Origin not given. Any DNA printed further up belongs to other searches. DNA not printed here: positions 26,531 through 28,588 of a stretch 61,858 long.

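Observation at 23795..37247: Mosaic Hdr / NuoEF diaphorase / Mvh-type [NiFe] hydrogenase block: candidate new flavin-based bifurcating hydrogenase architecture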

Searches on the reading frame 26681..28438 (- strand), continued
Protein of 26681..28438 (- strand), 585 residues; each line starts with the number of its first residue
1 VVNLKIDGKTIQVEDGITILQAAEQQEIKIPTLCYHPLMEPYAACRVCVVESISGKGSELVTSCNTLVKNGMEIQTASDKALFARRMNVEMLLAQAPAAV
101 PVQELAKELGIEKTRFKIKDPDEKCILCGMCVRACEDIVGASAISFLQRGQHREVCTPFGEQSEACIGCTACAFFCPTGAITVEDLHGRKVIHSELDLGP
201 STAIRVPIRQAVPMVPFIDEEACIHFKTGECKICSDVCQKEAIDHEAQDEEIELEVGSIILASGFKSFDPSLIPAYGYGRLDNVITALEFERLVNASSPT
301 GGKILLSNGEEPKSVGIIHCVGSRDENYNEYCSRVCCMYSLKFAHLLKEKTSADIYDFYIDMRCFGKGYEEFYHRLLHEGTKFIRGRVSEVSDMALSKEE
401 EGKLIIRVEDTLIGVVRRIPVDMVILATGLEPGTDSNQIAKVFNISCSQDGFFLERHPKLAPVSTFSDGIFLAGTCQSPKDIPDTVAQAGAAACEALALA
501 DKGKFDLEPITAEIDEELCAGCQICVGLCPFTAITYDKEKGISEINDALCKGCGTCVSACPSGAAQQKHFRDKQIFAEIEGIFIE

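Call 32: search_protein_families(library=ncbifam, proteins=[window:26681-28438:-], max_evalue=0.00001)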
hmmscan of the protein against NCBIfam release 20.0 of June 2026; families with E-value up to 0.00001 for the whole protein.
window:26681-28438:- (585 aa): 58 families (the best 25 are shown)
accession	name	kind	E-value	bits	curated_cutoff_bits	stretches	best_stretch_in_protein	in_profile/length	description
NF040770.1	hetero_SS_HdrA2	exception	7.7e-133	444.3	1100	1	195-582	262-640/777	CoB-CoM heterodisulfide reductase HdrA2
NF041778.1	hetero_SS_HdrA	equivalog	5.4e-109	365.1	1400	1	164-583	246-651/771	ferredoxin:CoB-CoM heterodisulfide reductase subunit HdrA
NF041891.1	hdrA_Methbact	equivalog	5.5e-98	329.1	1300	1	163-583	237-636/762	ferredoxin:CoB-CoM heterodisulfide reductase subunit HdrA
NF040763.1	FeFe_hydrog_A6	exception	4e-41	141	765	1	2-185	1-209/571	NADH-dependent [FeFe] hydrogenase, group A6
NF005745.0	PRK07569.1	equivalog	2.5e-32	112.1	333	1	2-183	4-209/238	bidirectional hydrogenase complex protein HoxU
TIGR01973.1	NuoG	equivalog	1.3e-27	96.9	470.05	1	4-102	1-97/606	NADH-quinone oxidoreductase subunit NuoG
NF005895.0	PRK07860.1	equivalog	5.4e-23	80.9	802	1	1-102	17-118/811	NADH-quinone oxidoreductase subunit G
NF006305.0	PRK08493.1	equivalog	6.7e-23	80.7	591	1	1-86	1-81/819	NADH-quinone oxidoreductase subunit G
NF040762.1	Hydr_FeFe_Clost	exception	2.3e-21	76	900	1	3-95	2-92/572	ferredoxin hydrogenase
NF009454.0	PRK12814.1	equivalog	5.1e-19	68.1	916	1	2-95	4-95/657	putative NADPH-dependent glutamate synthase small subunit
TIGR02179.1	PorD_KorD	subfamily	7.4e-13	48.4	60.05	1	514-565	22-72/78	2-oxoacid:acceptor oxidoreductase, delta subunit, pyruvate/2-ketoisovalerate family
NF040684.1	PorD_Arch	equivalog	1.5e-12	47.4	120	1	513-567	28-81/85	pyruvate synthase subunit PorD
NF038196.1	ferrodoxin_EFR1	subfamily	1.9e-12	47.8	75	1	517-569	184-233/242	EFR1 family ferrodoxin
NF042909.1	FMH_DH_FwdF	exception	3e-12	46.3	375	1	512-566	220-275/336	tungsten-dependent formylmethanofuran dehydrogenase subunit FwdF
TIGR02912.1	sulfite_red_C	equivalog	3.8e-12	45.8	324.1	1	64-268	112-292/314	sulfite reductase subunit C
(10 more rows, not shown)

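Call 40: search_protein_representatives(protein=window:26681-28438:-)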
Query: 585 residues. Proteins with E-value up to 0.001 (for the whole library): 20393; up to 1e-10: 8350; up to 1e-30: 1814. The best 150 are listed.
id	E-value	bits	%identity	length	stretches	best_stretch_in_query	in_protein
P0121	6.4e-241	817.2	60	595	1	2-583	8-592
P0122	2.1e-167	574.5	44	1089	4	166-582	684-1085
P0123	8.1e-163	559.3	41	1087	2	1-500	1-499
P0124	1.7e-155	535.1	47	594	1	1-583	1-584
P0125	1.4e-154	532.1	45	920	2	192-532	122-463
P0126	1.6e-141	489.0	36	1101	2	3-500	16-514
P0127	5.6e-141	487.2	53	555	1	159-583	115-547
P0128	1.3e-140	486.0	42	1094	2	163-520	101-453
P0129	3.2e-137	474.8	52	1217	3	198-578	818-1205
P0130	4.3e-137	474.4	56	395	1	229-583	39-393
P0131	3.2e-135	468.2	52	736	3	165-583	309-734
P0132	8.4e-134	463.5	42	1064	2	163-496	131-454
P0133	2.4e-133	462.0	53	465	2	184-583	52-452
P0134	4.6e-133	461.1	51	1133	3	228-584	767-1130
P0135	5.7e-133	460.8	56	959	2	222-584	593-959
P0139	6.6e-126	437.4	45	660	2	2-498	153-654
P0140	2.3e-124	432.3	41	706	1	1-583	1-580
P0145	9.9e-123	427.0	44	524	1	1-495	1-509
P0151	7.7e-120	417.4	45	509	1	1-500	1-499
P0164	1.2e-113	397.0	42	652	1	2-501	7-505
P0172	2.9e-109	382.5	41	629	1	4-508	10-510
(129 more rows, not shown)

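Call 41: list_cluster_members(proteins=[P0121, P0124, P0140, P0123, P0126, P0139, P0145, P0151, P0164, P0172])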
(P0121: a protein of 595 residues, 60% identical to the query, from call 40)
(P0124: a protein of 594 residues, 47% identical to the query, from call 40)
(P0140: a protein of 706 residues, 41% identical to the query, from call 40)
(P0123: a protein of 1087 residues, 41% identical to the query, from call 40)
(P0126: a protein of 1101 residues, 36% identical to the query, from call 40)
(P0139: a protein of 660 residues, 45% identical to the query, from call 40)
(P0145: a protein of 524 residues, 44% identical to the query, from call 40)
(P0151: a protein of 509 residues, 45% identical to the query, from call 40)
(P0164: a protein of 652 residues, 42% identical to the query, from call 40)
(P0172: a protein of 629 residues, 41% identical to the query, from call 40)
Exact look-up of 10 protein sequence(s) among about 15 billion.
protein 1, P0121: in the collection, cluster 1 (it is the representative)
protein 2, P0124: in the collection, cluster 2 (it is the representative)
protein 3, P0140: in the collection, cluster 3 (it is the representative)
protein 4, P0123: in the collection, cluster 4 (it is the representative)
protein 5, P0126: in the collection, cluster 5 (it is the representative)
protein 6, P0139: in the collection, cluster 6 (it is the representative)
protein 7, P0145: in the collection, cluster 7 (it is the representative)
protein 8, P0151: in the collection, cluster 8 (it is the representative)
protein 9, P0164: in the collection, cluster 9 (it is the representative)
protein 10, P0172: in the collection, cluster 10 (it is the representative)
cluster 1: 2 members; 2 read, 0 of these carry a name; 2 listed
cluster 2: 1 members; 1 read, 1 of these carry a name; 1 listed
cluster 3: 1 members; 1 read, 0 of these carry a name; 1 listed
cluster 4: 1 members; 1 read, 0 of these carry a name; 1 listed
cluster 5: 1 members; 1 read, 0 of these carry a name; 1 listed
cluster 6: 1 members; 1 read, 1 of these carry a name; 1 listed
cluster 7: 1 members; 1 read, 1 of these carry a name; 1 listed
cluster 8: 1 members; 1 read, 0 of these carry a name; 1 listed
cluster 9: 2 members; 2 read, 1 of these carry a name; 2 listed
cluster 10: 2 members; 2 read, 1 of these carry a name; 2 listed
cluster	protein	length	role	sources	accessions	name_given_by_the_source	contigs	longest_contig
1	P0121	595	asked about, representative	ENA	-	-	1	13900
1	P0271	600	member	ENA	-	-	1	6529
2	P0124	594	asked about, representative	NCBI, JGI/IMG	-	heterodisulfide reductase subunit A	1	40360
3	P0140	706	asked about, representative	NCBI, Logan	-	-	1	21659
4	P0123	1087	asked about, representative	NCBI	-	-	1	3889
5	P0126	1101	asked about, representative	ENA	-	-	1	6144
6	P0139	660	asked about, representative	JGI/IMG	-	heterodisulfide reductase subunit A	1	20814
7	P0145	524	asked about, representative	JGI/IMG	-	heterodisulfide reductase subunit A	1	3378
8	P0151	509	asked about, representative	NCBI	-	-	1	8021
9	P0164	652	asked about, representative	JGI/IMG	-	-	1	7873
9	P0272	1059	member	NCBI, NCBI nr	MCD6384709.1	FAD-dependent oxidoreductase, partial [Candidatus Sumerlaeota bacterium] | FAD-dependent oxidoreductase [Candidatus Sumerlaeota bacterium]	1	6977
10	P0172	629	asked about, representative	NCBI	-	-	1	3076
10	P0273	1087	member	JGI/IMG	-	heterodisulfide reductase subunit A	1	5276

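Call 42: find_encoding_contigs(protein=P0124, flank=10000, max_places=2)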
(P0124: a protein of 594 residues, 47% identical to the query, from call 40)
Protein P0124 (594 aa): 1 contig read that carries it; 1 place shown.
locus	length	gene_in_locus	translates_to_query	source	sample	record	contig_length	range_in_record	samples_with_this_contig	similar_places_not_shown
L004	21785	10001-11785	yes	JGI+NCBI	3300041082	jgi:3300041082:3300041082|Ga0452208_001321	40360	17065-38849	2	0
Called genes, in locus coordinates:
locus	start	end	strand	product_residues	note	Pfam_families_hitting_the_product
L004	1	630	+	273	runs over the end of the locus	-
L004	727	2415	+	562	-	PF02985:HEAT (faint), PF13646:HEAT_2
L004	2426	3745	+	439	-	PF13487:HD_5, PF01966:HD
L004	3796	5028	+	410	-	PF02771:Acyl-CoA_dh_N, PF22924:ACOX_C_alpha1 (faint), PF02770:Acyl-CoA_dh_M, PF00441:Acyl-CoA_dh_1, PF08028:Acyl-CoA_dh_2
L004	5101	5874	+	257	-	PF01012:ETF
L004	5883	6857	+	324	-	PF01012:ETF, PF00766:ETF_alpha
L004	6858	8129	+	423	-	PF07992:Pyr_redox_2 (weak), PF00890:FAD_binding_2 (weak), PF01266:DAO (faint), PF12831:FAD_oxidored (weak), PF13450:NAD_binding_8 (weak), PF00037:Fer4 (faint), PF01257:2Fe-2S_thioredx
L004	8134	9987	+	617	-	PF01257:2Fe-2S_thioredx, PF01512:Complex1_51K, PF10531:SLBB, PF22461:SLBB_2 (weak), PF10589:NADH_4Fe-4S, PF12838:Fer4_7 (weak), PF13187:Fer4_9, PF13237:Fer4_10, +4 more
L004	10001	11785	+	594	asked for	PF13510:Fer2_4, PF12838:Fer4_7, PF13183:Fer4_8 (weak), PF14697:Fer4_21 (weak), PF12838:Fer4_7, PF13187:Fer4_9 (weak), PF13237:Fer4_10, PF14697:Fer4_21 (weak), +6 more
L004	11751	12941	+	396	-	PF13187:Fer4_9 (faint), PF13534:Fer4_17 (faint), PF13237:Fer4_10, PF12838:Fer4_7 (weak), PF13183:Fer4_8, PF02754:CCG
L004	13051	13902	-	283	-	PF02737:3HCDH_N, PF00725:3HCDH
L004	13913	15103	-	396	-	PF00108:Thiolase_N, PF00109:ketoacyl-synt (faint), PF02803:Thiolase_C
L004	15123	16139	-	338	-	PF01208:URO-D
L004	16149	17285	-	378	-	PF02771:Acyl-CoA_dh_N, PF02770:Acyl-CoA_dh_M, PF00441:Acyl-CoA_dh_1, PF08028:Acyl-CoA_dh_2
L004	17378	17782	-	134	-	PF02310:B12-binding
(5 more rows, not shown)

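Call 43: find_encoding_contigs(protein=P0121, flank=10000, max_places=2)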
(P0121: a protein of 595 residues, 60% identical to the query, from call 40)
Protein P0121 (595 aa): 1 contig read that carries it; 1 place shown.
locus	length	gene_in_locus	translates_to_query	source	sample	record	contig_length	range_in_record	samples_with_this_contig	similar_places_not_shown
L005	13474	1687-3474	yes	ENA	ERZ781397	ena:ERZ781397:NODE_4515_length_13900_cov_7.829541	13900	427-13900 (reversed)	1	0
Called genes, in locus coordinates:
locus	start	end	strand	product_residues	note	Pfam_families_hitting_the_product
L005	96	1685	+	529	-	PF10589:NADH_4Fe-4S, PF14691:Fer4_20, PF01946:Thi4 (weak), PF01266:DAO (weak), PF07992:Pyr_redox_2, PF13450:NAD_binding_8, PF13738:Pyr_redox_3, PF00070:Pyr_redox, +6 more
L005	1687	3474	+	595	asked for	PF13510:Fer2_4, PF13183:Fer4_8 (weak), PF12838:Fer4_7, PF13237:Fer4_10 (weak), PF14697:Fer4_21, PF12838:Fer4_7, PF13187:Fer4_9, PF00037:Fer4 (weak), +5 more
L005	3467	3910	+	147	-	PF02662:FlpD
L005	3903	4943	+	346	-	PF01058:Oxidored_q6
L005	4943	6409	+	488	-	PF27537:HoxH, PF00374:NiFeSe_Hases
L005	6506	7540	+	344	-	PF13784:Fic_N, PF02661:Fic, PF22168:DIP2311-like_C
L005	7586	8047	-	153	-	PF14716:HHH_8, PF12826:HHH_2 (faint), PF00633:HHH (faint), PF14520:HHH_5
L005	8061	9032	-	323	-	-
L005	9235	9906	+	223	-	PF17131:TP_0789-like (faint), PF07608:DUF1571 (weak)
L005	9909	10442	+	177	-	-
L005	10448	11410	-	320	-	PF03255:ACCA, PF01039:Carboxyl_trans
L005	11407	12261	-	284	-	-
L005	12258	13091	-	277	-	PF02195:ParB_N, PF17762:HTH_ParB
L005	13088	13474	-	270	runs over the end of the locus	?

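Call 48: find_encoding_contigs(protein=P0140, flank=10000, max_places=2)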
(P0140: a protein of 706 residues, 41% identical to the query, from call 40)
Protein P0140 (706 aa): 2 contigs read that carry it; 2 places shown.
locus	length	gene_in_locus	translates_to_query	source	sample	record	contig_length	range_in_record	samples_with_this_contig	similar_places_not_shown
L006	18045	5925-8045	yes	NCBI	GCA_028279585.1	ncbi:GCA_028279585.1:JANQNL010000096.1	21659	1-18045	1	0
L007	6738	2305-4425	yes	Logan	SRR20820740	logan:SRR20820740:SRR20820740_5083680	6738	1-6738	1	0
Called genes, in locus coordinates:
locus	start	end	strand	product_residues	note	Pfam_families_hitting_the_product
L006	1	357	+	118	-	?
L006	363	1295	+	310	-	PF01012:ETF, PF00766:ETF_alpha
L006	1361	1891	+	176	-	PF13187:Fer4_9 (weak), PF13183:Fer4_8, PF13534:Fer4_17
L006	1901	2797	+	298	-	PF02754:CCG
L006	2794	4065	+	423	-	PF00890:FAD_binding_2 (weak), PF01266:DAO (weak), PF03486:HI0933_like (faint), PF07992:Pyr_redox_2 (faint), PF12831:FAD_oxidored (weak), PF13450:NAD_binding_8, PF01257:2Fe-2S_thioredx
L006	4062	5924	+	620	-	PF01257:2Fe-2S_thioredx, PF01512:Complex1_51K, PF10531:SLBB (weak), PF10589:NADH_4Fe-4S, PF00037:Fer4 (weak), PF13237:Fer4_10, PF14697:Fer4_21 (weak), PF12838:Fer4_7, +5 more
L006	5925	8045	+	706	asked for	PF13510:Fer2_4, PF12837:Fer4_6 (faint), PF13187:Fer4_9 (faint), PF12838:Fer4_7, PF14697:Fer4_21, PF12838:Fer4_7 (weak), PF14697:Fer4_21, PF02662:FlpD, +5 more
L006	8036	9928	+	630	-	PF02754:CCG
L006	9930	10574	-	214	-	-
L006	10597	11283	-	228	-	PF13828:DUF4190 (weak)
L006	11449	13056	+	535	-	PF00999:Na_H_Exchanger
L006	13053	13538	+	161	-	PF00583:Acetyltransf_1, PF13673:Acetyltransf_10, PF13508:Acetyltransf_7, PF14542:Acetyltransf_CG (weak), PF13527:Acetyltransf_9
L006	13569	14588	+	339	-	-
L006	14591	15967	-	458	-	-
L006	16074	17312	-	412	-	PF16450:Prot_ATP_ID_OB_C, PF17758:Prot_ATP_ID_OB_N, PF13191:AAA_16 (faint), PF00004:AAA, PF07724:AAA_2 (weak), PF07728:AAA_5, PF17862:AAA_lid_3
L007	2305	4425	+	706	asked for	PF13510:Fer2_4, PF12837:Fer4_6 (faint), PF13187:Fer4_9 (faint), PF12838:Fer4_7, PF14697:Fer4_21, PF12838:Fer4_7 (weak), PF14697:Fer4_21, PF02662:FlpD, +5 more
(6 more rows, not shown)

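Call 49: find_encoding_contigs(protein=P0139, flank=10000, max_places=2)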
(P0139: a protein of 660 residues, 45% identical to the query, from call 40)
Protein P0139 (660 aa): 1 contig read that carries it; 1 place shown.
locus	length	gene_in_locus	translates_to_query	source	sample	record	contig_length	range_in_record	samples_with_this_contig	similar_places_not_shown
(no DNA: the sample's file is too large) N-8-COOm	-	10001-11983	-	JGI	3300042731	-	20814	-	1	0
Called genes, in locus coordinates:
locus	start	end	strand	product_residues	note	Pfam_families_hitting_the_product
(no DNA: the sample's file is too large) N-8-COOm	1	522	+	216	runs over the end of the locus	PF02607:B12-binding_2, PF02310:B12-binding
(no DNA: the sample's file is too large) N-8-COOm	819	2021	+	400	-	PF13433:Peripla_BP_5, PF13458:Peripla_BP_6, PF01094:ANF_receptor (faint)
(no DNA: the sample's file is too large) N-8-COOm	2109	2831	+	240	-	PF00005:ABC_tran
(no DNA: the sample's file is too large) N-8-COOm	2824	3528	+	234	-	PF13476:AAA_23 (faint), PF13514:AAA_27 (faint), PF00005:ABC_tran, PF13304:AAA_21 (faint)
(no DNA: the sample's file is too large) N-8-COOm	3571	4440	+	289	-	PF02653:BPD_transp_2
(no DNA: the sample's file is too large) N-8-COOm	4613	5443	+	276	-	PF02653:BPD_transp_2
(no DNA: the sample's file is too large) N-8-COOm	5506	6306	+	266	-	PF00106:adh_short, PF08659:KR, PF13561:adh_short_C2, PF23441:SDR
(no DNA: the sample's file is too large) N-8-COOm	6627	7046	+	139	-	PF12838:Fer4_7 (faint), PF12837:Fer4_6 (faint), PF13247:Fer4_11, PF00037:Fer4 (faint), PF25160:LdpA_Fe-S-bd (weak), PF13187:Fer4_9 (faint)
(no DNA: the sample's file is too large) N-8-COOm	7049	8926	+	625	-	PF02730:AFOR_N, PF01314:AFOR_C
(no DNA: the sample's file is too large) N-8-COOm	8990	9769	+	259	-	PF00106:adh_short, PF08659:KR, PF13561:adh_short_C2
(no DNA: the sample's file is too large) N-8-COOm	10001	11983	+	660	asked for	PF07992:Pyr_redox_2 (faint), PF12831:FAD_oxidored, PF13510:Fer2_4, PF14697:Fer4_21 (weak), PF12838:Fer4_7 (weak), PF13183:Fer4_8 (weak), PF00037:Fer4 (weak), PF12838:Fer4_7 (weak), +5 more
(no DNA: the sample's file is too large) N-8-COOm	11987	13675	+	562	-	PF00890:FAD_binding_2 (weak), PF01266:DAO (weak), PF07992:Pyr_redox_2, PF13450:NAD_binding_8, PF12838:Fer4_7, PF13187:Fer4_9, PF13237:Fer4_10, PF14697:Fer4_21, +8 more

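Call 53: find_related_loci(query=A1, collection=genome_contigs, flank=10000)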
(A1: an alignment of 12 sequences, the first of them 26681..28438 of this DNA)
Query A1 (585 aa) in genome_contigs; peptide patterns used: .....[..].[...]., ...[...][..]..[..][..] (x = any residue, [..] = any of these).
600 stretches matched a pattern (row limit reached: there are more); 600 encode a relative of the query (tblastn E <= 1e-3); the best 80 are kept; 80 distinct loci.
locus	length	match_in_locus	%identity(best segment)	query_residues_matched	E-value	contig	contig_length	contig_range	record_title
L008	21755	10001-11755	57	1-583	0e+0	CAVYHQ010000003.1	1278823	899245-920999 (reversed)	MAG: Bryobacterales bacterium isolate MFD03726.bin.1.49 genome assembly, contig: contig_12407, whole genome shotgun sequ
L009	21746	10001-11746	55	2-584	0e+0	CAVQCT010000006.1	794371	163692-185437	MAG: uncultured candidate division Zixibacteria bacterium isolate MFD02416.bin.1.319 genome assembly, contig: contig_708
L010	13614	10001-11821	55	1-583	0e+0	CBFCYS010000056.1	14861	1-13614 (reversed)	MAG TPA_asm: uncultured bacterium isolate SRR26215675_binner12_Refined_126 genome assembly, contig: ERZ25073486.2410, wh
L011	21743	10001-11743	55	2-583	0e+0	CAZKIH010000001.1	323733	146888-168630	MAG TPA_asm: uncultured Ignavibacteria bacterium isolate SRP173033_co2_66 genome assembly, contig: NODE_5_length_323733_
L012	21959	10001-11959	54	1-585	0e+0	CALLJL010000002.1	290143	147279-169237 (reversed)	MAG: uncultured bacterium isolate S1_Bin_METABAT__328_1 genome assembly, contig: c_000000821519, whole genome shotgun se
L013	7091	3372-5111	54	4-583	0e+0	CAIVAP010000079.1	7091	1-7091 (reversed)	uncultured bacterium isolate AlinenSediments_bin-0053 genome assembly, contig: bin-0053:079/302, whole genome shotgun se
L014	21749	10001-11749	50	1-583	0e+0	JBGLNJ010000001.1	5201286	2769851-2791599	MAG: Anaerolineae bacterium isolate PPR_0270 scaffold_52704, whole genome shotgun sequence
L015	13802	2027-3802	51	1-583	0e+0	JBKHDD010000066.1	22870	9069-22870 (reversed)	MAG: Desulfococcaceae bacterium isolate D1M03_3 NODE_1143_length_22870_cov_11.670918, whole genome shotgun sequence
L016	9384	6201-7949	49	1-583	0e+0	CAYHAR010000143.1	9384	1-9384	MAG TPA_asm: uncultured Anaerolineae bacterium isolate ERP119294_co1_453 genome assembly, contig: NODE_10309_length_9384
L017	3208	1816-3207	56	1-462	0e+0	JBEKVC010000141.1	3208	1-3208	MAG: Terriglobia bacterium isolate SPRUCE 596 SPRUCE_596_141, whole genome shotgun sequence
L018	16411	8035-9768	54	2-583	0e+0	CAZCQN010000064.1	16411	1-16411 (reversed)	MAG TPA_asm: uncultured Verrucomicrobiota bacterium isolate SRP214966_co5_75 genome assembly, contig: NODE_3010_length_1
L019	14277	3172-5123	45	1-582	2e-167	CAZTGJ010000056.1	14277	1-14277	MAG TPA_asm: uncultured Thermoplasmata archaeon isolate SRP077602_co5_212 genome assembly, contig: NODE_19476_length_142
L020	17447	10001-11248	59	164-584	2e-164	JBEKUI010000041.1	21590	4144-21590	MAG: Terriglobia bacterium isolate SPRUCE 578 SPRUCE_578_41, whole genome shotgun sequence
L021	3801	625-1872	58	164-584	1e-169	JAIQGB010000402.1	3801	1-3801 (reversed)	MAG: Terriglobia bacterium isolate SRVP_28 SRVP18_hole-7m-from-trench_1_20cm_scaffold_16358, whole genome shotgun sequen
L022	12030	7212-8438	58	166-583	4e-159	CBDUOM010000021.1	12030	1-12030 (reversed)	MAG TPA_asm: uncultured archaeon isolate SRR6823441_concoct_23 genome assembly, contig: ERZ1742239.6963, whole genome sh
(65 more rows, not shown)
